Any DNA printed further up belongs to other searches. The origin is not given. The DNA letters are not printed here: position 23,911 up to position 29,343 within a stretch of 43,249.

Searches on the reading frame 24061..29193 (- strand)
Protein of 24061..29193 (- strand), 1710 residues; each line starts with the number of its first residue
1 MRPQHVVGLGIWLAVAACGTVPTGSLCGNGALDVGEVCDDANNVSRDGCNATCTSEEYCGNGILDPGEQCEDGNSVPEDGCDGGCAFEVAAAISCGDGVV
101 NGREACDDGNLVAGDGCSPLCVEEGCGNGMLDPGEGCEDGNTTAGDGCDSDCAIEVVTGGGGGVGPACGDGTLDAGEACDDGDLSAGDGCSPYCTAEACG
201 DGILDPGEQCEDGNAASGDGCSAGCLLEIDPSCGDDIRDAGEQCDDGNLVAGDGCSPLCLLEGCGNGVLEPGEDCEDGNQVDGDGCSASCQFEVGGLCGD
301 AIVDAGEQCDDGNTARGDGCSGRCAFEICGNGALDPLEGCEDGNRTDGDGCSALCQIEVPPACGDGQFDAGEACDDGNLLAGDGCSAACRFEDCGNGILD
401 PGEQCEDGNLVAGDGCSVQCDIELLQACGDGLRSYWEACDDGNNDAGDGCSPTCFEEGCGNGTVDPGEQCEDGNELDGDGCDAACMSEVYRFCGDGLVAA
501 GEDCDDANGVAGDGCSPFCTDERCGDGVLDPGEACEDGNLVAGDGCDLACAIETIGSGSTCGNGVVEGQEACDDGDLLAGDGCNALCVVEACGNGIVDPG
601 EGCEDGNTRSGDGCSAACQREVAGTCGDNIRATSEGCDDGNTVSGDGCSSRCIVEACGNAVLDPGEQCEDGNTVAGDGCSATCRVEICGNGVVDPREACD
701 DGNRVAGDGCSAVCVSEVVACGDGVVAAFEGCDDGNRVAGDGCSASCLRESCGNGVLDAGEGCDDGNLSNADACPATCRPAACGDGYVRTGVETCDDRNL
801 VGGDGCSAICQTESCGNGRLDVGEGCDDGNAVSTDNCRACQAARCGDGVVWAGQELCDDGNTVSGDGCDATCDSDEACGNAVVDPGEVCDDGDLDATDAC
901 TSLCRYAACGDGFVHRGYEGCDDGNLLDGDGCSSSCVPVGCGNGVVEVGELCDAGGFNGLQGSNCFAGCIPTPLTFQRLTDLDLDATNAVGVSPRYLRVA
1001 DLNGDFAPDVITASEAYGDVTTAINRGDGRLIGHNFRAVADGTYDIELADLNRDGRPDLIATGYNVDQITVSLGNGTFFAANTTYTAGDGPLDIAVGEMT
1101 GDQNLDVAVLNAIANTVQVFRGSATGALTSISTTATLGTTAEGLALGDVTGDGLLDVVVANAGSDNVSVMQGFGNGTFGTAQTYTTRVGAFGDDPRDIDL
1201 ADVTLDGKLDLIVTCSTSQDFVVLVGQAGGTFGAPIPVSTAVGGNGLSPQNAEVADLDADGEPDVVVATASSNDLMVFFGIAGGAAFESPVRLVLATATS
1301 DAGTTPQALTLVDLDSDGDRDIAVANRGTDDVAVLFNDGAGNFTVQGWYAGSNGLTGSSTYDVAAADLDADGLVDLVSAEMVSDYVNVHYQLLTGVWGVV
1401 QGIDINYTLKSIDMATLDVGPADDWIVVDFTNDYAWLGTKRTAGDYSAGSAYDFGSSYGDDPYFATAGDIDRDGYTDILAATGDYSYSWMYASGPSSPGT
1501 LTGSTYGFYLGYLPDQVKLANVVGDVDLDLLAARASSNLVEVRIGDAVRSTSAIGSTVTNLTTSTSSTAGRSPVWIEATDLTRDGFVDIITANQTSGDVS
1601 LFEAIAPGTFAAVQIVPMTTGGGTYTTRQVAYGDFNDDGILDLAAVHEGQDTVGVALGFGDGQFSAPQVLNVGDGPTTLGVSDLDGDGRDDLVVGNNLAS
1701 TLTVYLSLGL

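Call 8: search_protein_families(library=pfam, proteins=[window:24061-29193:-], max_evalue=0.01)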
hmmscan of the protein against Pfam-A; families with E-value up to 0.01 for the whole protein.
window:24061-29193:- (1710 aa): 4 families
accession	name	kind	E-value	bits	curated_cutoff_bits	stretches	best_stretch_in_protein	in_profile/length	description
PF13948.11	DUF4215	-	1.3e-126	413.1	27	23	682-714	16-46/47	Domain of unknown function (DUF4215)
PF13517.12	FG-GAP_3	-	2.7e-48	162.8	26.9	8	1148-1213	1-61/61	FG-GAP-like repeat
PF01839.29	FG-GAP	-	5.9e-23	80.7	22.1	3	1676-1699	2-25/37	FG-GAP repeat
PF16743.10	PliI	-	0.0099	16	27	0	1044-1062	60-78/123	Periplasmic lysozyme inhibitor of I-type lysozyme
